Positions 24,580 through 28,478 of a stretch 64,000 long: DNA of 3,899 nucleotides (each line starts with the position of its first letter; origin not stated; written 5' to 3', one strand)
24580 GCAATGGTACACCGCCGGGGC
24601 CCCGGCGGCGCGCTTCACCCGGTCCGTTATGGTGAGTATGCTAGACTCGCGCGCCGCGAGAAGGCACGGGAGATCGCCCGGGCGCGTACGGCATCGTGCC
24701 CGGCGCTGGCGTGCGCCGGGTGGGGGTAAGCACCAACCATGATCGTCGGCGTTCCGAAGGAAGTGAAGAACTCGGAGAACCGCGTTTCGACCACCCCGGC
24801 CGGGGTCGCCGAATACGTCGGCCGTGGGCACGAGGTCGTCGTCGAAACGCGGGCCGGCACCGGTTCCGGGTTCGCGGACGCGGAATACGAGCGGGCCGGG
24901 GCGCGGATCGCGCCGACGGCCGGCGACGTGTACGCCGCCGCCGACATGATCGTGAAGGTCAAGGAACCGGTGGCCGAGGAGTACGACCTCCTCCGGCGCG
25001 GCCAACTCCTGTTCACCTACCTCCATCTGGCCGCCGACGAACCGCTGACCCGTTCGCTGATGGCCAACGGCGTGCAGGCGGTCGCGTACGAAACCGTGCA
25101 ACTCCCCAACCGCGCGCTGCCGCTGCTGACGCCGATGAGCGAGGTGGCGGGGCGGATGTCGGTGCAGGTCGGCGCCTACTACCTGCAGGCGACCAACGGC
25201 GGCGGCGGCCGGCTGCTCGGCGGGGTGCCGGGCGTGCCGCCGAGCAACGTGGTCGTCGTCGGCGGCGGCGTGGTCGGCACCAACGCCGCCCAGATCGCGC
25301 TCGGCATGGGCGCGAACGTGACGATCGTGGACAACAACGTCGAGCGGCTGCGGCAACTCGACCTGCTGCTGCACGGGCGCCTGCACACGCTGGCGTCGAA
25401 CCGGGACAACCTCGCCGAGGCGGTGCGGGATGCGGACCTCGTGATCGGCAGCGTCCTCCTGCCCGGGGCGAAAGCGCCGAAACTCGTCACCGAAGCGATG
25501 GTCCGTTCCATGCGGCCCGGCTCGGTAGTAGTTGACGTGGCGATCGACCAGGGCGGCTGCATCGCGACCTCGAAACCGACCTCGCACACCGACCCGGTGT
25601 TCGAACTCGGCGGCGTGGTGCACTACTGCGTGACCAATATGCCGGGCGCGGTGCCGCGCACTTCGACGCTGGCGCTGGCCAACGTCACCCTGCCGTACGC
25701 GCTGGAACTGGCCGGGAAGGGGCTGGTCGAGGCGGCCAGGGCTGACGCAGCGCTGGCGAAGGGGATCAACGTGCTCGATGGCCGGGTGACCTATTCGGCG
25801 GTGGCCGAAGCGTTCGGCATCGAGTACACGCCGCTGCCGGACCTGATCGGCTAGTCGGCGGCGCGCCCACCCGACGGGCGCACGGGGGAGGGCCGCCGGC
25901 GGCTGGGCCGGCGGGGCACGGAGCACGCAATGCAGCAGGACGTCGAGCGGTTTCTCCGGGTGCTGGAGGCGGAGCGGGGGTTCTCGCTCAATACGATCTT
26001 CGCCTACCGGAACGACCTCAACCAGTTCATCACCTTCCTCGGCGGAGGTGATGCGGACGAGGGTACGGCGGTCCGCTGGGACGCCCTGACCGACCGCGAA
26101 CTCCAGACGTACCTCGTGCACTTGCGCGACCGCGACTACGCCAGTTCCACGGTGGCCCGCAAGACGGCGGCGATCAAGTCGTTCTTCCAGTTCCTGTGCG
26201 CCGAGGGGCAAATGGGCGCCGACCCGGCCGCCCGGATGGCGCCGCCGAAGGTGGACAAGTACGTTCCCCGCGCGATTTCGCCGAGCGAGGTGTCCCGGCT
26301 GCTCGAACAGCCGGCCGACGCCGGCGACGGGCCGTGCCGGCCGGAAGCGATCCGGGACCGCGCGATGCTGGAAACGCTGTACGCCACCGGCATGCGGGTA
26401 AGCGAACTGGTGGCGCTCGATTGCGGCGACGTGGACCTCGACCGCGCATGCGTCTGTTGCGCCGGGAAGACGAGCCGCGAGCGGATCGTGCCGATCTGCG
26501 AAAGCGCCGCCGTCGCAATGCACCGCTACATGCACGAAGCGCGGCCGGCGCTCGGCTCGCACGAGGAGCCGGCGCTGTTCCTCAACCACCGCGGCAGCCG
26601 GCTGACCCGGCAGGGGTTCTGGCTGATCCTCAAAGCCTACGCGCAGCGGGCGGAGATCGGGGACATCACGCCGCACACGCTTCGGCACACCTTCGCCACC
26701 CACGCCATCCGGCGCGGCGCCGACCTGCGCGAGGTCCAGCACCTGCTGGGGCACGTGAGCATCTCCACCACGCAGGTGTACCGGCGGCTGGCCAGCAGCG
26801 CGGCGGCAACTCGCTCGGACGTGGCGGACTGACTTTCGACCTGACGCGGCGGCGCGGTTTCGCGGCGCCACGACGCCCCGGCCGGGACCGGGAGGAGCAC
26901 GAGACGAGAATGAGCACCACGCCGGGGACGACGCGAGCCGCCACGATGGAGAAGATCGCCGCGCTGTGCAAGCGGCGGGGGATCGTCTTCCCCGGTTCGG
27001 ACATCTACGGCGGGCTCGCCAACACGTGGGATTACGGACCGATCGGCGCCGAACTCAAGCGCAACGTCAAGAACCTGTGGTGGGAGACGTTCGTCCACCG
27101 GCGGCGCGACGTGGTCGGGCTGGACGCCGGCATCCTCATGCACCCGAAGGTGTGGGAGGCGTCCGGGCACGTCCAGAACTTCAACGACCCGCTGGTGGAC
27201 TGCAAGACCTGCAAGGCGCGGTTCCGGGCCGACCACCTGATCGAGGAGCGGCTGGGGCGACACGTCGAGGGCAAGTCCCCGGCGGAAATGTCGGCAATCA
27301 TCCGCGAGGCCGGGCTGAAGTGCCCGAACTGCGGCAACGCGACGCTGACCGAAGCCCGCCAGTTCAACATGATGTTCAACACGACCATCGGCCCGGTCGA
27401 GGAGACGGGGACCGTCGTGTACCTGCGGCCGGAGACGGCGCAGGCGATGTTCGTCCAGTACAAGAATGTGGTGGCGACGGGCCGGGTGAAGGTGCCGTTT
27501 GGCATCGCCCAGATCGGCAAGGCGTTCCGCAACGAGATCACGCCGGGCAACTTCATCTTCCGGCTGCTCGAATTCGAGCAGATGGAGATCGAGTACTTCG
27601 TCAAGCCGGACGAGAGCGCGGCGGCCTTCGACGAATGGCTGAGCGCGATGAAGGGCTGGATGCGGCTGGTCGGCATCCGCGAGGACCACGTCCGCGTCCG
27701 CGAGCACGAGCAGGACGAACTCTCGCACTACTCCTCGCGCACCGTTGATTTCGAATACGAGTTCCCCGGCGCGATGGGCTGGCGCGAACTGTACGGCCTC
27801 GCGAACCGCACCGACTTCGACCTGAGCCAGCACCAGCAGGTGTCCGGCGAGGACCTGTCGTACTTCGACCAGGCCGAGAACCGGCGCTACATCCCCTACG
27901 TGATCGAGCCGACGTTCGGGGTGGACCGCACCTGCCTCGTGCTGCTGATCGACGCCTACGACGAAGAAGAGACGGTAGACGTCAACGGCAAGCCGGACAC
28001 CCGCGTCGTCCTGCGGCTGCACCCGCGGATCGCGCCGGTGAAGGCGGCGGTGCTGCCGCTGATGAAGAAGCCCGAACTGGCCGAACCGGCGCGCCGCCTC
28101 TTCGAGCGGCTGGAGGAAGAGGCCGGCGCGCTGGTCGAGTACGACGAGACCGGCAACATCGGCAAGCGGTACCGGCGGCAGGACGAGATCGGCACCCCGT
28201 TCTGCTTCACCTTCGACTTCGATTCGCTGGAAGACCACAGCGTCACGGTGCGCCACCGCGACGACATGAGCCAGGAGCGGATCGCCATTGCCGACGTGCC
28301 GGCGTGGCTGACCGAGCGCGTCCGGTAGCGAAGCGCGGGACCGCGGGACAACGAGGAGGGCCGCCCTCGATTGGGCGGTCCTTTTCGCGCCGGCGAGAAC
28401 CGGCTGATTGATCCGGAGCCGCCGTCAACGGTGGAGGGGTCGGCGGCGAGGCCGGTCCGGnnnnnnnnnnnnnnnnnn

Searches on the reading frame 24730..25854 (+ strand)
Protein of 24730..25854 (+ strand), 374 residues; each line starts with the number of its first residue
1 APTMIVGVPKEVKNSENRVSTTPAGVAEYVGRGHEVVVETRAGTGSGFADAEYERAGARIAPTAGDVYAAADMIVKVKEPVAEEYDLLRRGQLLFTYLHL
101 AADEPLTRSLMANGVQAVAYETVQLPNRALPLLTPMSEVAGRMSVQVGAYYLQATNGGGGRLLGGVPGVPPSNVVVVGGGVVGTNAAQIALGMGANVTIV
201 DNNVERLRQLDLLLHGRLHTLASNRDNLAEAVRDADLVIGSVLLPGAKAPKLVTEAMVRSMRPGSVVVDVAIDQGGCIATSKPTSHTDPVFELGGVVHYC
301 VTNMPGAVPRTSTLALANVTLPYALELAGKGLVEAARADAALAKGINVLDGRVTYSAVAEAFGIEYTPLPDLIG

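Call 13: search_protein_families(library=ncbifam, proteins=[window:24730-25854:+], max_evalue=0.00001)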
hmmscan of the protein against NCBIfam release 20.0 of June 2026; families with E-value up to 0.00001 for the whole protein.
window:24730-25854:+ (374 aa): 4 families
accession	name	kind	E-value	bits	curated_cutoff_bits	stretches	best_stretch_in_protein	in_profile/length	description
TIGR00518.1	alaDH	equivalog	5.6e-158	525.7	391.85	1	4-368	1-364/370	alanine dehydrogenase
NF006942.0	PRK09424.1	equivalog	1.1e-48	166.2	383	2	4-209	1-203/510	Re/Si-specific NAD(P)(+) transhydrogenase subunit alpha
TIGR00561.1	pntA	equivalog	1.2e-39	136.4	444.4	2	6-206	2-199/511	Re/Si-specific NAD(P)(+) transhydrogenase subunit alpha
NF006162.0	PRK08306.1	equivalog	2.5e-07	30.3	261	1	172-277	155-249/297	dipicolinate synthase subunit DpsA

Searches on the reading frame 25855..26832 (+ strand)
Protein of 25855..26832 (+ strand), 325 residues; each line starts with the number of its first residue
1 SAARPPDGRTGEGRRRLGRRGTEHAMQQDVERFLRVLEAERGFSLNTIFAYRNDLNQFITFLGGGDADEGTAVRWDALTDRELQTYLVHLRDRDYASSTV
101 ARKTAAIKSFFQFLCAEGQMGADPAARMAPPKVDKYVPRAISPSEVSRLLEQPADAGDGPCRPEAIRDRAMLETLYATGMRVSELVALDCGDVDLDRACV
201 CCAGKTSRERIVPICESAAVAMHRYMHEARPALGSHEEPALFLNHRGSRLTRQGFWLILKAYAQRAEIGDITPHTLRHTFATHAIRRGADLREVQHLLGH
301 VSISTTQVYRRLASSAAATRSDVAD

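Call 13: search_protein_families(library=ncbifam, proteins=[window:25855-26832:+], max_evalue=0.00001)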
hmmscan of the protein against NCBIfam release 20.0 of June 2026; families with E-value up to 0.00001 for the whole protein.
window:25855-26832:+ (325 aa): 12 families
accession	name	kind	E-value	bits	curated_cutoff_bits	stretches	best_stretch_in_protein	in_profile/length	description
NF001399.0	PRK00283.1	subfamily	1.8e-91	306.5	279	1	25-314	4-285/300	tyrosine recombinase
TIGR02225.1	recomb_XerD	equivalog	1.1e-90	303.9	329.6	1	31-314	1-276/290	site-specific tyrosine recombinase XerD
TIGR02224.1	recomb_XerC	equivalog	1.7e-81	273.9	335.15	1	31-313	1-278/295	tyrosine recombinase XerC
NF040815.2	recomb_XerA_Arch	equivalog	3.5e-66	223.5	220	1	31-314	1-256/263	site-specific tyrosine recombinase/integron integrase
NF002331.0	PRK01287.1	subfamily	4.8e-50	170.6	371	1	22-314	22-314/365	site-specific tyrosine recombinase XerC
TIGR02249.1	integrase_gron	subfamily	8.5e-31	107.5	265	2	259-314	246-302/315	integron integrase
NF003462.0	PRK05084.1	equivalog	6e-28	97.6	267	1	166-315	195-347/360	tyrosine recombinase XerS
NF011946.0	PRK15417.1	equivalog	2.1e-22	79.7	435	2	253-321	255-325/337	integron integrase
NF007371.0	PRK09871.1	subfamily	4.4e-17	62.3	222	1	166-317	26-177/198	tyrosine-type DNA invertase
NF007370.0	PRK09870.1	subfamily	3.8e-14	52.8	221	1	162-310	28-177/200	tyrosine-type DNA invertase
NF002685.0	PRK02436.1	equivalog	7.6e-12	45.6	178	1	177-311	123-245/245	site-specific tyrosine recombinase XerD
NF040693.1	recomb_GmtY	equivalog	7.4e-07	28.7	340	0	225-314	339-434/441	gamma-mobile-trio recombinase GmtY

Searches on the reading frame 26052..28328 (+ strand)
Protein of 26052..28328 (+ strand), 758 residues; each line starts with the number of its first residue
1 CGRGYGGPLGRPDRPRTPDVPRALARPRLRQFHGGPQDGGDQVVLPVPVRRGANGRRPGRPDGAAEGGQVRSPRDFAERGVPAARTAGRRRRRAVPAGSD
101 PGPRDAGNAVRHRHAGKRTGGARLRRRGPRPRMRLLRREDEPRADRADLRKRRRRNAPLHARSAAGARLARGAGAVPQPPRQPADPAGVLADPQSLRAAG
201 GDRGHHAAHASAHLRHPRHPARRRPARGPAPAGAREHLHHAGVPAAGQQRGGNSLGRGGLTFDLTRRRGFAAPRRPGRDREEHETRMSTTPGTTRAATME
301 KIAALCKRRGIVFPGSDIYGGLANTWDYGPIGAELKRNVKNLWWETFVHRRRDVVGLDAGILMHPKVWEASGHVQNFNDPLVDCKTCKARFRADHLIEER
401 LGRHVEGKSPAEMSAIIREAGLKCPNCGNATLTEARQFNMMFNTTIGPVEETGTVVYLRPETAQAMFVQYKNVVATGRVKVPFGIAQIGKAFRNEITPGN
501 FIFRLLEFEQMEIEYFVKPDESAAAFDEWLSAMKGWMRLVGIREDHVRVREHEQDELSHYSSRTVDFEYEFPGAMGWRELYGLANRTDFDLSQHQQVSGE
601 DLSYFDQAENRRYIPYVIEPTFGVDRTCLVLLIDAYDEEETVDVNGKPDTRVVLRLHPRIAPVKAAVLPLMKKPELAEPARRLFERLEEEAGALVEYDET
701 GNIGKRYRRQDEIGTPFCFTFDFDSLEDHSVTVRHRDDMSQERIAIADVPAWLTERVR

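Call 13: search_protein_families(library=ncbifam, proteins=[window:26052-28328:+], max_evalue=0.00001)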
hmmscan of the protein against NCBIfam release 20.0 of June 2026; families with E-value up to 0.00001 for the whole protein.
window:26052-28328:+ (758 aa): 3 families
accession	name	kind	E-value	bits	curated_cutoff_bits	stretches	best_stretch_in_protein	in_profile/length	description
NF003211.1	PRK04173.1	equivalog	1.2e-198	660.6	312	1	299-752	1-453/454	glycine--tRNA ligase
TIGR00389.1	glyS_dimeric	equivalog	6.7e-163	543.2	243.3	3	298-530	2-232/565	glycine--tRNA ligase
NF011484.0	PRK14894.1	equivalog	6.6e-141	470.1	1050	3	423-641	106-338/539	glycine--tRNA ligase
